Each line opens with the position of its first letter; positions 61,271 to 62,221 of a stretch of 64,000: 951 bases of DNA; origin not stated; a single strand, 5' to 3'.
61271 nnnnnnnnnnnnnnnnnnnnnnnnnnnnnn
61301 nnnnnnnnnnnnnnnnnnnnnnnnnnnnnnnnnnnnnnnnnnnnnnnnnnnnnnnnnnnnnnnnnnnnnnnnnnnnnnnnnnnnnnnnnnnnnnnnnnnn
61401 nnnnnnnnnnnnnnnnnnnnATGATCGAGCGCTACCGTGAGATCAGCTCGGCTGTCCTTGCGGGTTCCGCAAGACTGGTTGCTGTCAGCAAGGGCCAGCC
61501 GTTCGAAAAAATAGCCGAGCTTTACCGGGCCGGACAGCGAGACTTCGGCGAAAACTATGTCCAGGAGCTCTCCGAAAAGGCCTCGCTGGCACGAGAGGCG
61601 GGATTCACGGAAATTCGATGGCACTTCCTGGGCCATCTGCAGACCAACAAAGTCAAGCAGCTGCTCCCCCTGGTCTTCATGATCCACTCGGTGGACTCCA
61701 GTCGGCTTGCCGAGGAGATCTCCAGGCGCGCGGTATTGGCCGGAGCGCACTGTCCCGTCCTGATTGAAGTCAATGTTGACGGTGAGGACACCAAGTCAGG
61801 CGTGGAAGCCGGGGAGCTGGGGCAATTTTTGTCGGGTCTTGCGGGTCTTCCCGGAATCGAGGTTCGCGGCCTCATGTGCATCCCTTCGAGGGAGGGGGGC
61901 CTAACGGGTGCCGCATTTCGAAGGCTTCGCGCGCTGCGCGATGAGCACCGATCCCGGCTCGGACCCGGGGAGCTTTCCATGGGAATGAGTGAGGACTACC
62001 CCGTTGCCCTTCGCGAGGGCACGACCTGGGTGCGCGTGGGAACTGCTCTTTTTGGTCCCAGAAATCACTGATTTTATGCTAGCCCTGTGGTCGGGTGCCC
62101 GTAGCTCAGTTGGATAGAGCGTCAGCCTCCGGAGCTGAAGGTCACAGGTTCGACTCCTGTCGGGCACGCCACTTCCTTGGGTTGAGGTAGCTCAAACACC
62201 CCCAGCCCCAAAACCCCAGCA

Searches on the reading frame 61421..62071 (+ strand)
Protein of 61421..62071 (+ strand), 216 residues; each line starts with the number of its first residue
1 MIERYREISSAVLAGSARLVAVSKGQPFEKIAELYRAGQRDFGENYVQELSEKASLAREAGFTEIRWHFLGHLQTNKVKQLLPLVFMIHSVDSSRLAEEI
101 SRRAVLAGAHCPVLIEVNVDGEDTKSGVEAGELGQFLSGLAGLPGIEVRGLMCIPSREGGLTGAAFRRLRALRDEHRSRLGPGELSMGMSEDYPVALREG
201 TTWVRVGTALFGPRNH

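Call 3: search_protein_families(library=pfam, proteins=[window:61421-62071:+], max_evalue=0.1)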
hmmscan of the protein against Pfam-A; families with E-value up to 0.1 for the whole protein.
window:61421-62071:+ (216 aa): 1 family
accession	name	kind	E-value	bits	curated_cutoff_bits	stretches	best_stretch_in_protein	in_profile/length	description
PF01168.26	Ala_racemase_N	-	7.1e-20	72.1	24.1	1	3-213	8-218/220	Alanine racemase, N-terminal domain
